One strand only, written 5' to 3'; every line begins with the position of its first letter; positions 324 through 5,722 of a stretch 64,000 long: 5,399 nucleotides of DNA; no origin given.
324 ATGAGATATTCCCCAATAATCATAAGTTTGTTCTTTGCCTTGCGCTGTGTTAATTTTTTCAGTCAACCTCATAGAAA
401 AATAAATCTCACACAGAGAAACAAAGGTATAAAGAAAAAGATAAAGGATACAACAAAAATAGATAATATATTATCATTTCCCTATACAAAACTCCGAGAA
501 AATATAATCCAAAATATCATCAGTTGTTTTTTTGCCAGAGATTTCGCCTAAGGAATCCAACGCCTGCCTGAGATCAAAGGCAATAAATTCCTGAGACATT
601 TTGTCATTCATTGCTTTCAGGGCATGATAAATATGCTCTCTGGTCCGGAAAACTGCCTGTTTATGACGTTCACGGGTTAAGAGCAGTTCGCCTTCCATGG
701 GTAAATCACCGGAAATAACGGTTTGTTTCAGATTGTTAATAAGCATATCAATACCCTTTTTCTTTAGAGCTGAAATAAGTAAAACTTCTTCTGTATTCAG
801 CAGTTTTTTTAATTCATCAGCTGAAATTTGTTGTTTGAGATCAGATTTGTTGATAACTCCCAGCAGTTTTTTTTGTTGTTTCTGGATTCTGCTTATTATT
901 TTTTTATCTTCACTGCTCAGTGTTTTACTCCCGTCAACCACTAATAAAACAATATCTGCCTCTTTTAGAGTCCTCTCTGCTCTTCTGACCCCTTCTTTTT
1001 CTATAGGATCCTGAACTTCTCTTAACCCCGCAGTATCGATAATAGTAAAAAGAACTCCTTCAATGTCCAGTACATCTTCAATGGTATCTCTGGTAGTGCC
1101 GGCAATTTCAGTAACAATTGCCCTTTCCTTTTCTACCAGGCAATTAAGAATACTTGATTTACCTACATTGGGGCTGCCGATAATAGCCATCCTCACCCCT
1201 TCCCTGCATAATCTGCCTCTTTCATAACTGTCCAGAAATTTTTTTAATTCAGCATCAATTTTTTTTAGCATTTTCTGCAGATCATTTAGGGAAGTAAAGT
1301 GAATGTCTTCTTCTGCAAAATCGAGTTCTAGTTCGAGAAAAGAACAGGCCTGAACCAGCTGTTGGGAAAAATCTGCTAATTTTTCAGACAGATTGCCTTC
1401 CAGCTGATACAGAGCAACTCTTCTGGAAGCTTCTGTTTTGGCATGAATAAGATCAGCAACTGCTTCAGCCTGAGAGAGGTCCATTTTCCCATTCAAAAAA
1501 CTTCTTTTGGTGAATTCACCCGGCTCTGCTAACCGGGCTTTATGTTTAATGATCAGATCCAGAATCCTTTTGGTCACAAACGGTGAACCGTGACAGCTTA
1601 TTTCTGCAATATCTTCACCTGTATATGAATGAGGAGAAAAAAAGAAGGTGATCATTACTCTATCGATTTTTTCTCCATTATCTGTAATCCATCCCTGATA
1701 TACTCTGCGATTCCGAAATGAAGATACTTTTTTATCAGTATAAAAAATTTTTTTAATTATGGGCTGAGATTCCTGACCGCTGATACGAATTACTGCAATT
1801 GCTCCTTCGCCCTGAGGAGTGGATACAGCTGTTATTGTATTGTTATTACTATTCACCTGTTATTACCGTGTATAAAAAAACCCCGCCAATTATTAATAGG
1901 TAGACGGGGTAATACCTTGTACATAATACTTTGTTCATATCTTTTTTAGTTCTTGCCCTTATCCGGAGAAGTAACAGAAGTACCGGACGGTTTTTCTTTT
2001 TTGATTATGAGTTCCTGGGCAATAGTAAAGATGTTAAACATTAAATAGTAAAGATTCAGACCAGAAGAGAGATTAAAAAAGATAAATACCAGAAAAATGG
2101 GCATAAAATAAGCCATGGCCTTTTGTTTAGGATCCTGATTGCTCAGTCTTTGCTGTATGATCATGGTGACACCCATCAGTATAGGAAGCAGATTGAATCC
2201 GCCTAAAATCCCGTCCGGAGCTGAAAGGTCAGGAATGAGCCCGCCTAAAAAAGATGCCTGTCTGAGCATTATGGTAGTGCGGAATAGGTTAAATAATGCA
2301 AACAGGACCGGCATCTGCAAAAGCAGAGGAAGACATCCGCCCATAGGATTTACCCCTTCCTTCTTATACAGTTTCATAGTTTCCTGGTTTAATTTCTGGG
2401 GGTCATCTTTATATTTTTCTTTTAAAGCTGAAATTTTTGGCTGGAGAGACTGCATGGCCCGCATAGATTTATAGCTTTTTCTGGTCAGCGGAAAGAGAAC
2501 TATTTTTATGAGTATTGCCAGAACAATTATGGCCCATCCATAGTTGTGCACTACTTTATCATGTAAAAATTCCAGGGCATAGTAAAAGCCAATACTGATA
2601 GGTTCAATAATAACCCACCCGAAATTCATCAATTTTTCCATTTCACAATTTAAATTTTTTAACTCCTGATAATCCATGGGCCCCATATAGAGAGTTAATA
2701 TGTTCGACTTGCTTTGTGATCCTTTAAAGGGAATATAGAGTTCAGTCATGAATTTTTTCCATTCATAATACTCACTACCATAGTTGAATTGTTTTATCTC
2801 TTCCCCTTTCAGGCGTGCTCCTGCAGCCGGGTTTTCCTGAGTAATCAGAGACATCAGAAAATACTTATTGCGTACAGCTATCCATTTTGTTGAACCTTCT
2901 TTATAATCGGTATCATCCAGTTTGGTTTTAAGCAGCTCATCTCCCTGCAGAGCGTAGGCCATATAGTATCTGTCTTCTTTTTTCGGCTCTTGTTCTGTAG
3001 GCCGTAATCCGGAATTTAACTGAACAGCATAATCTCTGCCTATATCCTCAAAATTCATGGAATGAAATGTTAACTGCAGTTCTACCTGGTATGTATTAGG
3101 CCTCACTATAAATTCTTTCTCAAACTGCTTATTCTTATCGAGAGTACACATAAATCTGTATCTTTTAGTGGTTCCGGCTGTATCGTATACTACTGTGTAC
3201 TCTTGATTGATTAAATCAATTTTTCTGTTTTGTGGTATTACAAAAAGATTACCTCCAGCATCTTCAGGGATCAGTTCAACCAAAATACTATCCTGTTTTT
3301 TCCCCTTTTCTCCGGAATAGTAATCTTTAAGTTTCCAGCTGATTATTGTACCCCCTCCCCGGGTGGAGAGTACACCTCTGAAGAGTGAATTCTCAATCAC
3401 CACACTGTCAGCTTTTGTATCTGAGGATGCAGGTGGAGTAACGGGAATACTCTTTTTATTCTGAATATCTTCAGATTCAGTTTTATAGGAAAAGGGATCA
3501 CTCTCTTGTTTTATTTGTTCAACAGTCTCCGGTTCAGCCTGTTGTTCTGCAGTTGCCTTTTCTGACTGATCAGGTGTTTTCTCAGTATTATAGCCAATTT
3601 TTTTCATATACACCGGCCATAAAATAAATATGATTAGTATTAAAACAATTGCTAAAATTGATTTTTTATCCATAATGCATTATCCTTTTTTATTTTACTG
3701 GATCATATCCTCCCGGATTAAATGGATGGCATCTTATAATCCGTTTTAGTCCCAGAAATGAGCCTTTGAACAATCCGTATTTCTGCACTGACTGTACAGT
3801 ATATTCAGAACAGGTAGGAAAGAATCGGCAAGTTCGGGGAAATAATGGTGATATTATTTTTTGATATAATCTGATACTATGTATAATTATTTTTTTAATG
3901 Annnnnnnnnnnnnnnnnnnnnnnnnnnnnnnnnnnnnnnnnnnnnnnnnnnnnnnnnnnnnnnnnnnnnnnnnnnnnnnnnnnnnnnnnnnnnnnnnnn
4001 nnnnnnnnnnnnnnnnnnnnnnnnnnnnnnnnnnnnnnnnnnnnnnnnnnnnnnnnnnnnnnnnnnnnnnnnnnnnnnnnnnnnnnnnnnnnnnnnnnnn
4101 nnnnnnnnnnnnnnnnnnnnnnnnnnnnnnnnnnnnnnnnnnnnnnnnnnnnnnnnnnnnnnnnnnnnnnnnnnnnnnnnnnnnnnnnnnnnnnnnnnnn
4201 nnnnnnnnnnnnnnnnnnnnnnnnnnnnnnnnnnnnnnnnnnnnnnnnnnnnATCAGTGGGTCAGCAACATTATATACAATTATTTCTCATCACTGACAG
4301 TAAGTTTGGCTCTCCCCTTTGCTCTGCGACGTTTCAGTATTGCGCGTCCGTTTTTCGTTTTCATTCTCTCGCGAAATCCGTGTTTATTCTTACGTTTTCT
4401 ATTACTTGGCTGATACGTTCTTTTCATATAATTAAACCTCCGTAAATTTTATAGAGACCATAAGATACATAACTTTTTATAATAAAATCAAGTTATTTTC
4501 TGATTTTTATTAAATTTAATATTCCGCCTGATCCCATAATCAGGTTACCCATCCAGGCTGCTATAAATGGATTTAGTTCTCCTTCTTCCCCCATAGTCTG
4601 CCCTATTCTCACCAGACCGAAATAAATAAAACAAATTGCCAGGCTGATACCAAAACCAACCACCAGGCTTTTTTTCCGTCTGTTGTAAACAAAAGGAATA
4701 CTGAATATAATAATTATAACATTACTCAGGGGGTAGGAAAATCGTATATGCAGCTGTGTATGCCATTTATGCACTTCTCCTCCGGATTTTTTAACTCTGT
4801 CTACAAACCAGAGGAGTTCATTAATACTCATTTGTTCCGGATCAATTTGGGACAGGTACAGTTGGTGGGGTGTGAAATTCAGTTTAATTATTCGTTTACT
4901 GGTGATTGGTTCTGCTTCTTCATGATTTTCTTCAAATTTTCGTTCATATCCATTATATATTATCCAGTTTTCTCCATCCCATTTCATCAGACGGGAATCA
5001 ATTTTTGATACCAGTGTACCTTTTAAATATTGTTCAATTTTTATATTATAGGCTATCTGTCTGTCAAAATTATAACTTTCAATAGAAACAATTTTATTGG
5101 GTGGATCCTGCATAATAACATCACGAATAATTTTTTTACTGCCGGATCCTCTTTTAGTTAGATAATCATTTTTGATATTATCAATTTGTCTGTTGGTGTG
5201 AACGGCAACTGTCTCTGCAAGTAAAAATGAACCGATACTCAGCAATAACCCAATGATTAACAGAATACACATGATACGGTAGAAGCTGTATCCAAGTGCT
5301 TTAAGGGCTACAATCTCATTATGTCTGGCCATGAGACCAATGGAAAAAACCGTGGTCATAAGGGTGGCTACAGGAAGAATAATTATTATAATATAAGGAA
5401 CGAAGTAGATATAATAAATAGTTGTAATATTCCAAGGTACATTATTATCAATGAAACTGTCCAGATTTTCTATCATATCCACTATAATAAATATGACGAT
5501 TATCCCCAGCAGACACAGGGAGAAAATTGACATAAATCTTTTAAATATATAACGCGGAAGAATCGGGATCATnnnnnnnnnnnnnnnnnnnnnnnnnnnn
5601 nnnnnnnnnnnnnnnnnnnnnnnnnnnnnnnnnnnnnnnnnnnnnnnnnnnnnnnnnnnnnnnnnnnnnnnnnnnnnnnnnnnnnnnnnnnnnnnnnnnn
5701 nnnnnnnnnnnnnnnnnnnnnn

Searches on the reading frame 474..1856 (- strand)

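Call 7: search_protein_families(library=pfam, proteins=[window:474-1856:-], max_evalue=0.00001)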
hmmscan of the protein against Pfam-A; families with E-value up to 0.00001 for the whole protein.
window:474-1856:- (460 aa): 8 families
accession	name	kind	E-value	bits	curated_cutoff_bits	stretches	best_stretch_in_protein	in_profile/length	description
PF12631.12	MnmE_helical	-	2.4e-58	198.1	40.1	1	127-457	1-211/211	MnmE helical domain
PF10396.14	TrmE_N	-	1.4e-41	141.8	29.8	1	7-124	1-117/117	GTP-binding protein TrmE N-terminus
PF01926.29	MMR_HSR1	-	2.3e-27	95.8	21.9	1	222-337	1-113/113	50S ribosome-binding GTPase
PF02421.24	FeoB_N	-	1.6e-12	47.6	27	1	222-375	2-155/156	Ferrous iron transport protein B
PF00350.29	Dynamin_N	-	6.5e-10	39.7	27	0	270-337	103-167/168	Dynamin family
PF00009.33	GTP_EFTU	-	4.3e-09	36.7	26.5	1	242-378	50-184/188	Elongation factor Tu GTP binding domain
PF00071.28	Ras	-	2.1e-06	27.9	21.6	1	223-380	2-160/162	Ras family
PF00025.27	Arf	-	6.1e-06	26.3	22.3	0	219-359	13-146/174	ADP-ribosylation factor family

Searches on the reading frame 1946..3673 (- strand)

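Call 7: search_protein_families(library=pfam, proteins=[window:1946-3673:-], max_evalue=0.00001)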
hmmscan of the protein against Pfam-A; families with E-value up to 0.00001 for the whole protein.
window:1946-3673:- (575 aa): 2 families
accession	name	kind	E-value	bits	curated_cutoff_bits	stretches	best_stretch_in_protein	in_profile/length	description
PF02096.25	60KD_IMP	-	1.2e-65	220.9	35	1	378-559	1-163/163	60Kd inner membrane protein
PF14849.12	YidC_periplas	-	1.3e-19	71.7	24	1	91-354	2-273/283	YidC periplasmic domain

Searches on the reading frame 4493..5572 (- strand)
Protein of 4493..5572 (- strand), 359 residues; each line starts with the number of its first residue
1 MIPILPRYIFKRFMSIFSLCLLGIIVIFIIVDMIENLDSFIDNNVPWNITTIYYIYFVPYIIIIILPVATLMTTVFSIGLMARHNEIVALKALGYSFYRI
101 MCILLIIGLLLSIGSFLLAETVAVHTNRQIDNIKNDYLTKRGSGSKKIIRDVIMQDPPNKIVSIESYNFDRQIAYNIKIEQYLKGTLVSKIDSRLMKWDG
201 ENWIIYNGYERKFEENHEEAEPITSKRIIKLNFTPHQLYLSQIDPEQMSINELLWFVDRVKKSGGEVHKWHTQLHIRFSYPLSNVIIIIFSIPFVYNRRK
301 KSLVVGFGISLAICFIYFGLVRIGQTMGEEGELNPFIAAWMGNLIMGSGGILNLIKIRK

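Call 7: search_protein_families(library=pfam, proteins=[window:4493-5572:-], max_evalue=0.00001)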
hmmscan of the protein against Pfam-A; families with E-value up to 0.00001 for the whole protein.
window:4493-5572:- (359 aa): 1 family
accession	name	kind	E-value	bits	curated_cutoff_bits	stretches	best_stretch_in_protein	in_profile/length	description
PF03739.19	LptF_LptG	-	3.2e-76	257.1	27.9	1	7-352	1-349/353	Lipopolysaccharide export system permease LptF/LptG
